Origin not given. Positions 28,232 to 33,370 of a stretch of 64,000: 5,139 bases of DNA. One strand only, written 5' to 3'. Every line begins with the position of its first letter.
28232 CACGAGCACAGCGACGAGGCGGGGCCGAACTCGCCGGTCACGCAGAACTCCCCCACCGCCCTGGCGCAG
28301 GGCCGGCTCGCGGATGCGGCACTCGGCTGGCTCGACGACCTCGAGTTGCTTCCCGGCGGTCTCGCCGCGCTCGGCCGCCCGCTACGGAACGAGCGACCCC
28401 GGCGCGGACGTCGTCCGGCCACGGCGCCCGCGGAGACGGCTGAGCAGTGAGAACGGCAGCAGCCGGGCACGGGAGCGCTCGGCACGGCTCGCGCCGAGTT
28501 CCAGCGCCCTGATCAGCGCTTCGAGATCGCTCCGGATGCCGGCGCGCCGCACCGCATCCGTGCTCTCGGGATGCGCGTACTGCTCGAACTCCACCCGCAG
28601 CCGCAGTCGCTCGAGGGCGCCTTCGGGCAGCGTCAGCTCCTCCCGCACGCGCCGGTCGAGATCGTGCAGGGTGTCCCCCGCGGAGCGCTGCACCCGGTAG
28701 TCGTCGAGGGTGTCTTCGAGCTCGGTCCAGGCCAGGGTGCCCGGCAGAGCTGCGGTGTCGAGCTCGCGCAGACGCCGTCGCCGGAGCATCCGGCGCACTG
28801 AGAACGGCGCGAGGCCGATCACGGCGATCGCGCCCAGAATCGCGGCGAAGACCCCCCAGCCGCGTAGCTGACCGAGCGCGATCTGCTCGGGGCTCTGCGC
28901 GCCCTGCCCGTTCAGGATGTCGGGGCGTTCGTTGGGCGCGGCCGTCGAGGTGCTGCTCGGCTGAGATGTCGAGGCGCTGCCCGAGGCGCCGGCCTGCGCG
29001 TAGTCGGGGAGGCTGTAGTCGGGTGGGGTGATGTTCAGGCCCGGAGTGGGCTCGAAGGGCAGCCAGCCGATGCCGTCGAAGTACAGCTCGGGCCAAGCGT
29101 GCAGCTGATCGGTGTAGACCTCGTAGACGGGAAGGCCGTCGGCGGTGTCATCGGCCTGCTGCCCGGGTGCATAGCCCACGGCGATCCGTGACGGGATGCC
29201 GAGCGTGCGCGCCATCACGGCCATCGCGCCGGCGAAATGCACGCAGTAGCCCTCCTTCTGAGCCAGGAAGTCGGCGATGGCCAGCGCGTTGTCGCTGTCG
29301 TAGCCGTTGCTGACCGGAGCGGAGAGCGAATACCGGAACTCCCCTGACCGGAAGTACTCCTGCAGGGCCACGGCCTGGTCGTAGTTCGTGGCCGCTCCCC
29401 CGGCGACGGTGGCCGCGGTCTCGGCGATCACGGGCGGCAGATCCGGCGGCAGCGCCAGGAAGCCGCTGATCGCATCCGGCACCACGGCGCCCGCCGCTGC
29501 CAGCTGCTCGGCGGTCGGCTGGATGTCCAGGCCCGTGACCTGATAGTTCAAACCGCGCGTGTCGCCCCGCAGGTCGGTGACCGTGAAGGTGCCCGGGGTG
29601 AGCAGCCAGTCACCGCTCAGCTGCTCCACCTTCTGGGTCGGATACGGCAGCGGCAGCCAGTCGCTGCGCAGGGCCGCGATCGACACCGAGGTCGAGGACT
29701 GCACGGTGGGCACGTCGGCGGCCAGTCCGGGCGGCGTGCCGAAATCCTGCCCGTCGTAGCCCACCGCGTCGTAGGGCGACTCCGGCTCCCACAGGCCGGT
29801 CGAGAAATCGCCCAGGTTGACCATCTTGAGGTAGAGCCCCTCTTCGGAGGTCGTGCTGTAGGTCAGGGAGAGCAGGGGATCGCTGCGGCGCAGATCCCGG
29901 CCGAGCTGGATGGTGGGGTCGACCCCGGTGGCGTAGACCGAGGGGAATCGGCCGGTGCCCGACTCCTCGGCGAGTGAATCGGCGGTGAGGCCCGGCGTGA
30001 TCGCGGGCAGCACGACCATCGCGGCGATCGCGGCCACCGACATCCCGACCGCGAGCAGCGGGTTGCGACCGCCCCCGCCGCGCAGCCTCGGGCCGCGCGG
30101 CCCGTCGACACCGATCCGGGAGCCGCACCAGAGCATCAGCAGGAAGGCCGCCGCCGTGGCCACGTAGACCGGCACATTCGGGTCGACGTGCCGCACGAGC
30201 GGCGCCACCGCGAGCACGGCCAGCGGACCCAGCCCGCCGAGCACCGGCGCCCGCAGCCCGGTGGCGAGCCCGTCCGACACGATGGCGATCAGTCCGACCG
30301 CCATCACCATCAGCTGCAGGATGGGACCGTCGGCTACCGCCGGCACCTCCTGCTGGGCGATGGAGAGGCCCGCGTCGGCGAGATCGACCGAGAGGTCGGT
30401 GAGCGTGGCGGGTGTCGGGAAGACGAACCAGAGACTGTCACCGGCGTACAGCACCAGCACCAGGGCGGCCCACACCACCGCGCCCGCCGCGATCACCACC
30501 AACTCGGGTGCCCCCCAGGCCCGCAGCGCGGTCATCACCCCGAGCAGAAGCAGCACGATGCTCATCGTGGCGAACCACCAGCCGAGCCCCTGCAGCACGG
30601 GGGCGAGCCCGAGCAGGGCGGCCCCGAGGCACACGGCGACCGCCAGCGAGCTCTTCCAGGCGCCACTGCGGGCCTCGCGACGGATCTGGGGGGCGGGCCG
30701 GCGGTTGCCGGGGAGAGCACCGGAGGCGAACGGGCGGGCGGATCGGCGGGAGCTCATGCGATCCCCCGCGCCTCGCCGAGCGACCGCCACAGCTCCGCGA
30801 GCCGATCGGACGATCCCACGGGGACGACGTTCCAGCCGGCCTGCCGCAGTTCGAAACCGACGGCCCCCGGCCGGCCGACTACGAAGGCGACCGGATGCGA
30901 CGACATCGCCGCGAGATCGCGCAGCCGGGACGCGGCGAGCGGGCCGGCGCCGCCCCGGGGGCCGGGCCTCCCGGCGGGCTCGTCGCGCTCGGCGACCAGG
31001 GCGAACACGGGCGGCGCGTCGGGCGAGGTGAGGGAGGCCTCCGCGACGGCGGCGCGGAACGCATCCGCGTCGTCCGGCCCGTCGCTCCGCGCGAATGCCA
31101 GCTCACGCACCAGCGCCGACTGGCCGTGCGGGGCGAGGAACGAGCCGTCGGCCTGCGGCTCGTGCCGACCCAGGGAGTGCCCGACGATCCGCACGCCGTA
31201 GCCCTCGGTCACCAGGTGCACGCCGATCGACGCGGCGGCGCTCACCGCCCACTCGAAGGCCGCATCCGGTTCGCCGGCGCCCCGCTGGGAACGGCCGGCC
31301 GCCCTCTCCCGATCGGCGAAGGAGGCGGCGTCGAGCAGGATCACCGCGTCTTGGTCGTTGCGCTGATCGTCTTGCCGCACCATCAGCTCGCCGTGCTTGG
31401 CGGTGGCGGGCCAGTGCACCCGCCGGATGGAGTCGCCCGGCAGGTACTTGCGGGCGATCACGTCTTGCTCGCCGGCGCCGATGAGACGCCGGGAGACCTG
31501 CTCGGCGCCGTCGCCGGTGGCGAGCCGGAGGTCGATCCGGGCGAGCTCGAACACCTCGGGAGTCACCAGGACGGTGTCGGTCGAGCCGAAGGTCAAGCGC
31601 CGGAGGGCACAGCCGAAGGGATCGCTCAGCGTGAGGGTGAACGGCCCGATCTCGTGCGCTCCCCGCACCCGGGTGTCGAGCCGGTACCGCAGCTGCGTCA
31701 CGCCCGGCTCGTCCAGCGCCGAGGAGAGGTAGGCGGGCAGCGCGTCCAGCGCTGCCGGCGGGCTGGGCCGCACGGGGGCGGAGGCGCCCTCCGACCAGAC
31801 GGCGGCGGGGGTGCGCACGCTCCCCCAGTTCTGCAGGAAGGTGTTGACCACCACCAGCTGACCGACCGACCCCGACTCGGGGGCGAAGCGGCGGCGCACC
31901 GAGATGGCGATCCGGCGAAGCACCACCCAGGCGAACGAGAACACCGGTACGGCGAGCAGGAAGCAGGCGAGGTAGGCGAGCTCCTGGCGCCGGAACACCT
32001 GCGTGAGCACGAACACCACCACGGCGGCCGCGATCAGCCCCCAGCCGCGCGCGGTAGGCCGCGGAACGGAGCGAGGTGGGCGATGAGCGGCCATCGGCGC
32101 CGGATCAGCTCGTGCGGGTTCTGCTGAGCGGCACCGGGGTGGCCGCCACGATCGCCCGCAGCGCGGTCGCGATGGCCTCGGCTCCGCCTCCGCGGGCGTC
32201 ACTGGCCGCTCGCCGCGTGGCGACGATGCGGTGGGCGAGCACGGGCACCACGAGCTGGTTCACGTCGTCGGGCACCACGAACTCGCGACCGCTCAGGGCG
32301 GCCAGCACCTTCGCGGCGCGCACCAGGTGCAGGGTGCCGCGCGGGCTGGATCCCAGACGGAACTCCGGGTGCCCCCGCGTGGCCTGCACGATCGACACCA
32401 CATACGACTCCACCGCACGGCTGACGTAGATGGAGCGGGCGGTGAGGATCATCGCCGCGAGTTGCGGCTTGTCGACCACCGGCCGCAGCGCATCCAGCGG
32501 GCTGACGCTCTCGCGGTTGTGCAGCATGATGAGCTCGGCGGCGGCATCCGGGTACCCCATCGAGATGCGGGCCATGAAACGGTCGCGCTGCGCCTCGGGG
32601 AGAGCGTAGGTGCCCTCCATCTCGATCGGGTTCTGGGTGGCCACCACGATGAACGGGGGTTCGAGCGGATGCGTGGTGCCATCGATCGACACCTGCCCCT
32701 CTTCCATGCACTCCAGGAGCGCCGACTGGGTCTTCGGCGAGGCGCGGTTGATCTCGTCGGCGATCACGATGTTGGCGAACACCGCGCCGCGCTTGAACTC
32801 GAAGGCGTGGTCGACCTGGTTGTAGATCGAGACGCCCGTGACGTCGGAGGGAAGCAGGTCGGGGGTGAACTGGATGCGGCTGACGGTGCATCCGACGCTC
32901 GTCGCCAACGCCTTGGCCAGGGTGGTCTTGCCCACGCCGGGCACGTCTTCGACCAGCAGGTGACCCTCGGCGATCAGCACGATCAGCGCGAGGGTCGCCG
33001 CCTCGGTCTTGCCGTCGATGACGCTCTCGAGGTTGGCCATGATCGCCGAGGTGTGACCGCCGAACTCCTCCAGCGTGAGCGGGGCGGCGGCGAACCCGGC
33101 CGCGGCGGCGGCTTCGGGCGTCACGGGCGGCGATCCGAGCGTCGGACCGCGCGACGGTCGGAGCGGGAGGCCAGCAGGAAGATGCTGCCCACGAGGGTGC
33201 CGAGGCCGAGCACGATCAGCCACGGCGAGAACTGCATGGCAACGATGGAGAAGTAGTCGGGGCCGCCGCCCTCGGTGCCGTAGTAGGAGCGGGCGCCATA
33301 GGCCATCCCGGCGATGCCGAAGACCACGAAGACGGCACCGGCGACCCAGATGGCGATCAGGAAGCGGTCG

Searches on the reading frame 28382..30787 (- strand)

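Call 77: search_protein_families(library=pfam, proteins=[window:28382-30787:-], max_evalue=0.00001)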
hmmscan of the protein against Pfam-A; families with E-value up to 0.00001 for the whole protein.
window:28382-30787:- (801 aa): 2 families
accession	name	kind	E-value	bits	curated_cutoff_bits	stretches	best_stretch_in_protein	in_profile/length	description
PF11992.13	TgpA_N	-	2e-50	172.1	30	1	54-426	3-333/333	TgpA N-terminal domain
PF01841.26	Transglut_core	-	4.4e-23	82.1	23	1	457-580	3-108/108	Transglutaminase-like superfamily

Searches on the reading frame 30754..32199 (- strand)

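Call 77: search_protein_families(library=pfam, proteins=[window:30754-32199:-], max_evalue=0.00001)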
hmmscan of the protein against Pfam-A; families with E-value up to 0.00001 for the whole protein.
window:30754-32199:- (481 aa): 1 family
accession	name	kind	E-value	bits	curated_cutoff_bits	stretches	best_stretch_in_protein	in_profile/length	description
PF01882.25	DUF58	-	8.6e-07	28.8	23.4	1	249-295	2-48/216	Protein of unknown function DUF58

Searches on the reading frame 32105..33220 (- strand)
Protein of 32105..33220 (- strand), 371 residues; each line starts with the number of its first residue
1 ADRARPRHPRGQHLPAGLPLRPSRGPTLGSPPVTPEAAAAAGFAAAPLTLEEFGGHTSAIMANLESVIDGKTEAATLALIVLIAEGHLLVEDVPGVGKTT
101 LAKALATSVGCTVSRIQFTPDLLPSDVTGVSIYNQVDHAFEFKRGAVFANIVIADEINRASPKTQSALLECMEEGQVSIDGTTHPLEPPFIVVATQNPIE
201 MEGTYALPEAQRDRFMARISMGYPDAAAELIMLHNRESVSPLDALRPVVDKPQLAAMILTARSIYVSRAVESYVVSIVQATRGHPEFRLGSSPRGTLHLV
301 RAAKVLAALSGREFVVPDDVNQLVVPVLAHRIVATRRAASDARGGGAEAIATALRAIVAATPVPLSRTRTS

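Call 77: search_protein_families(library=pfam, proteins=[window:32105-33220:-], max_evalue=0.00001)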
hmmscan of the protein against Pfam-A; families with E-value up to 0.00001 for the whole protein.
window:32105-33220:- (371 aa): 4 families
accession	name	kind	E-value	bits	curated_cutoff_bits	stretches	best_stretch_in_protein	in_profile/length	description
PF07726.17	AAA_3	-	2.9e-62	208.8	27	1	87-216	1-130/131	ATPase family associated with various cellular activities (AAA)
PF17863.7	AAA_lid_2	-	2.3e-22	78.9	22.7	1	279-342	1-64/74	AAA lid domain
PF07728.20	AAA_5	-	2.5e-13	50.6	22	1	93-215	7-139/139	AAA domain (dynein-related subfamily)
PF00004.35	AAA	-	9.9e-09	36.2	21.2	1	93-220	6-128/131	ATPase family associated with various cellular activities (AAA)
